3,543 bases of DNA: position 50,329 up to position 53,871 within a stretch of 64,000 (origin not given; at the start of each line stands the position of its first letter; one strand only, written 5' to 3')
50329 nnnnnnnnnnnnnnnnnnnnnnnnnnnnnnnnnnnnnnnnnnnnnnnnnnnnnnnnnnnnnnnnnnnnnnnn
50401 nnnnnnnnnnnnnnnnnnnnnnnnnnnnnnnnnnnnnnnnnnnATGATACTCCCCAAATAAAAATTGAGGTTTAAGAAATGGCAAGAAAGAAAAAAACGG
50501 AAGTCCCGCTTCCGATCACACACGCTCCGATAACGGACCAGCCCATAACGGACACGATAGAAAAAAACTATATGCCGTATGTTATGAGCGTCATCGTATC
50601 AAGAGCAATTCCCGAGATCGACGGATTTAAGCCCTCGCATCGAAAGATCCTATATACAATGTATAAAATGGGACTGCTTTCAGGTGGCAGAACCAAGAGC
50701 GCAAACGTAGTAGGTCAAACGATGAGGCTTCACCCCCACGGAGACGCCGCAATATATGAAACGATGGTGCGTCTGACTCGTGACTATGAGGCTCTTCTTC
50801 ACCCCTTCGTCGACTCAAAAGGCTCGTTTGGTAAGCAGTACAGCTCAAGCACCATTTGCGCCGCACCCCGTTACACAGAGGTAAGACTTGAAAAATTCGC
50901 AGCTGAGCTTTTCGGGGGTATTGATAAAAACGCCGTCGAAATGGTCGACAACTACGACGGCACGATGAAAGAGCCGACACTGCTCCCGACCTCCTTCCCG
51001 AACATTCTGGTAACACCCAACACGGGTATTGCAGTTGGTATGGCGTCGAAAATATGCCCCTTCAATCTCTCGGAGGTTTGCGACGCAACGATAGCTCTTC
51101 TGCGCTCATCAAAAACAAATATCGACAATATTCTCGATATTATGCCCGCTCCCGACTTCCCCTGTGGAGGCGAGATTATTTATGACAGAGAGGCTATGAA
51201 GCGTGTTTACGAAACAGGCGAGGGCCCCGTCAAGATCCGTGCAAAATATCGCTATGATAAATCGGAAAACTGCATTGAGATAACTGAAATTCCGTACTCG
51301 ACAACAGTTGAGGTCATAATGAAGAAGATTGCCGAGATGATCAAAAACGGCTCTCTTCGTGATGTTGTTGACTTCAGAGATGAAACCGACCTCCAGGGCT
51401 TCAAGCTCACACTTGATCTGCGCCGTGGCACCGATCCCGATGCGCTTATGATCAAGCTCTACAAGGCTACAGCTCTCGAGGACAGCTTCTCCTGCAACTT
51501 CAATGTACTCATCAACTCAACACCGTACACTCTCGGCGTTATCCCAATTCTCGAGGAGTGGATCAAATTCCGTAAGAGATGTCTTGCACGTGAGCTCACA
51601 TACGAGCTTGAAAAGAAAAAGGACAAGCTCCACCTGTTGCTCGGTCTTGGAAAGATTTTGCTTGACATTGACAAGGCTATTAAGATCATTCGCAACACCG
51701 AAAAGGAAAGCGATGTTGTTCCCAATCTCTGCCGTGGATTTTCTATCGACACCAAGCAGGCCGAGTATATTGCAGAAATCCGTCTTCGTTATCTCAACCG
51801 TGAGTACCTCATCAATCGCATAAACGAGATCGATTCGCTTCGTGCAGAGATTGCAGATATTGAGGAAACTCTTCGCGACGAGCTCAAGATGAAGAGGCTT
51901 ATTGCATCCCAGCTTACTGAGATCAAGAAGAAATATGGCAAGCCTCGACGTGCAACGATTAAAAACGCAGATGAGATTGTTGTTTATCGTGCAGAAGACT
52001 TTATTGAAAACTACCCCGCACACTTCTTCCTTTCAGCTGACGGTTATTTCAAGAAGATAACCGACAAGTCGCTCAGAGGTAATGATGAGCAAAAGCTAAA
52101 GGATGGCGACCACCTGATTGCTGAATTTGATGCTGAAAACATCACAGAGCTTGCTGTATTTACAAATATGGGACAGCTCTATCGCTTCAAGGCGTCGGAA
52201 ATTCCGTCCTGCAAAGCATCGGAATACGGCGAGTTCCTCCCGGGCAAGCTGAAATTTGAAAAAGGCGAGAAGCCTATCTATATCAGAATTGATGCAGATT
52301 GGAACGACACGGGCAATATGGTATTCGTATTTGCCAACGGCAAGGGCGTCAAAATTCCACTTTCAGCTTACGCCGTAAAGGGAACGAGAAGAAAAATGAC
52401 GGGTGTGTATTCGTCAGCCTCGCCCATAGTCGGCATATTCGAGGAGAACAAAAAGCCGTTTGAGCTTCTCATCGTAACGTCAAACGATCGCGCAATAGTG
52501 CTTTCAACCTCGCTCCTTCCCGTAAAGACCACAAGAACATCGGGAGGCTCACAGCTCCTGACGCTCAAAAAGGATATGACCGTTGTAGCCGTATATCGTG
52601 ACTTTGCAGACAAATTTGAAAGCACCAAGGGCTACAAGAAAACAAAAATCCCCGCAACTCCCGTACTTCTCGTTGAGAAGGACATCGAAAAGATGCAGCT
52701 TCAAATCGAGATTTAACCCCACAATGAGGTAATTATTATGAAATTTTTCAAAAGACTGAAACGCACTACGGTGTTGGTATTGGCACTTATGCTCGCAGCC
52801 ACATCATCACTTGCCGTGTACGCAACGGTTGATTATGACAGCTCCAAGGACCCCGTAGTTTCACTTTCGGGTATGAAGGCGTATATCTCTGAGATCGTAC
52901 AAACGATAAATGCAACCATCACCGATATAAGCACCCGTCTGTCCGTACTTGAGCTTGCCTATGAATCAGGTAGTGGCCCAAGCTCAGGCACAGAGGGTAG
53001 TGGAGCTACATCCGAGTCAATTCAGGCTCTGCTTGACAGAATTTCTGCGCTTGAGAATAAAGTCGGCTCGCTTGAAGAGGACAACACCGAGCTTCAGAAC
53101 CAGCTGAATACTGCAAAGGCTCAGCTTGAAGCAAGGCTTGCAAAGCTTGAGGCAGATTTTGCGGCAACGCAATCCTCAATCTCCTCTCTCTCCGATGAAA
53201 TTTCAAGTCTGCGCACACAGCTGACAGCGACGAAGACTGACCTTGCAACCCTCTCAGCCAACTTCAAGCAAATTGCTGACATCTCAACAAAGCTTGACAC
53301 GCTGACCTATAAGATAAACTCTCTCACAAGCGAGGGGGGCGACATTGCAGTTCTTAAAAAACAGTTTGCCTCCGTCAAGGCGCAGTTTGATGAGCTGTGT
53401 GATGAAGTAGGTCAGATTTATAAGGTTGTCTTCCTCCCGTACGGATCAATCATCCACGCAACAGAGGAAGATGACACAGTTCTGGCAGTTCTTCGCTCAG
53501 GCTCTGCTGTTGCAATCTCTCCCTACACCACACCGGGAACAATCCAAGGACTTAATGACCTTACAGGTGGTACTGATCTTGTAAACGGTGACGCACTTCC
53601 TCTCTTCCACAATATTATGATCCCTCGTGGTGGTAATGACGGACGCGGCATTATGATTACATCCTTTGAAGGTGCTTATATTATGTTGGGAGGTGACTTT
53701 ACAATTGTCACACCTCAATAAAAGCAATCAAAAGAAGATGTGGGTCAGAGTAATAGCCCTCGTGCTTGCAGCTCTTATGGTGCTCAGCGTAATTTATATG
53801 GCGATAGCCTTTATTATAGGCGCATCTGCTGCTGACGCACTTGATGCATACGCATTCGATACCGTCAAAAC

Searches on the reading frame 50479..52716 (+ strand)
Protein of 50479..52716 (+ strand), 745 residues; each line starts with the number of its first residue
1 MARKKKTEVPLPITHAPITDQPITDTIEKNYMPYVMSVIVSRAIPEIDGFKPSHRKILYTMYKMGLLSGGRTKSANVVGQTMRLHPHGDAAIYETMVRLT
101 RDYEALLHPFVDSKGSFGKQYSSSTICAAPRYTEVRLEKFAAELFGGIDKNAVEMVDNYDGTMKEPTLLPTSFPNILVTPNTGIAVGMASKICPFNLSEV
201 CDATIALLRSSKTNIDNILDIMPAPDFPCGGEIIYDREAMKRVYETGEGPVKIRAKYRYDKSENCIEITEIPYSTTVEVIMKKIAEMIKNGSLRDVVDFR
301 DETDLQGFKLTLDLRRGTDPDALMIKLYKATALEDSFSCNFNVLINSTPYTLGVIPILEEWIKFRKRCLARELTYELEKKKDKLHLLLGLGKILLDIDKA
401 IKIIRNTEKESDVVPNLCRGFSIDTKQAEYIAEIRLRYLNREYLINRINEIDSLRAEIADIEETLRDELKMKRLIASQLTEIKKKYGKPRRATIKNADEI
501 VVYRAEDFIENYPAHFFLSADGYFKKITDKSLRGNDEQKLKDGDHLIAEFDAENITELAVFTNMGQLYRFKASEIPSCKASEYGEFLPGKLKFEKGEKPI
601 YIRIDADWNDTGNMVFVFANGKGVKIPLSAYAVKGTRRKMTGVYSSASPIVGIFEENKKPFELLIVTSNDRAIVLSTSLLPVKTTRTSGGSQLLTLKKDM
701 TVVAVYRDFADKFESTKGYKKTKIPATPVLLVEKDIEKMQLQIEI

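Call 88: search_protein_families(library=pfam, proteins=[window:50479-52716:+], max_evalue=0.00001)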
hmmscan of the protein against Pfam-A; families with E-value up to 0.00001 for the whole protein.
window:50479-52716:+ (745 aa): 2 families
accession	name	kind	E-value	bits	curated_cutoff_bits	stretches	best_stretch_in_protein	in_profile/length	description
PF00521.26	DNA_topoisoIV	-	1.8e-126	422.9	31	1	42-479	1-431/432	DNA gyrase/topoisomerase IV, subunit A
PF03989.18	DNA_gyraseA_C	-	6.8e-06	25.9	27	0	662-705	2-44/48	DNA gyrase C-terminal domain, beta-propeller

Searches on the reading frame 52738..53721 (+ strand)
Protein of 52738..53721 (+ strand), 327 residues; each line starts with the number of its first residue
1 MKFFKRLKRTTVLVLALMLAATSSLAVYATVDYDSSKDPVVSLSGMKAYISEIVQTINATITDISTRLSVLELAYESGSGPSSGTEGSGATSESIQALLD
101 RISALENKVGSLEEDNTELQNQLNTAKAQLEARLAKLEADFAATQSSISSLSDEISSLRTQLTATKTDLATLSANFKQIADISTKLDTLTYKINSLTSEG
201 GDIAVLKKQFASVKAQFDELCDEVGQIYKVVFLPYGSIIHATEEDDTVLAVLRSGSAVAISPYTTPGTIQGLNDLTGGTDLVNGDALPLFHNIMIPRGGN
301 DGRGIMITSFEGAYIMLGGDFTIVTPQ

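Call 88: search_protein_families(library=pfam, proteins=[window:52738-53721:+], max_evalue=0.00001)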
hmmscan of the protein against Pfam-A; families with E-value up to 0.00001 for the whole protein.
window:52738-53721:+ (327 aa): 8 families
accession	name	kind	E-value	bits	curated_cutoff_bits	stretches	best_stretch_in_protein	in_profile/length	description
PF05531.17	NPV_P10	-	1.3e-07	32.4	29.8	0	151-197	9-55/75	Nucleopolyhedrovirus P10 protein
PF06005.17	ZapB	-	1.3e-06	29.2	31.5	1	94-151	12-65/71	Cell division protein ZapB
PF04912.19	Dynamitin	-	1.9e-06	27.9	31.8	0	127-204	219-296/396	Dynamitin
PF04513.17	Baculo_PEP_C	-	2.4e-06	28.1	38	0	95-203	18-123/140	Baculovirus polyhedron envelope protein, PEP, C terminus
PF10805.13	DUF2730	-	4.6e-06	27.1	24.9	0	164-230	30-92/102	Protein of unknown function (DUF2730)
PF18035.6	Bap31_Bap29_C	-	5.9e-06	26.7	30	0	154-227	2-41/52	Bap31/Bap29 cytoplasmic coiled-coil domain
PF13851.11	GAS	-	7e-06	26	32.3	0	114-224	22-129/200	Growth-arrest specific micro-tubule binding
PF16331.10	TolA_bind_tri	-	9.5e-06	26.1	30.1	0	129-175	1-47/76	TolA binding protein trimerisation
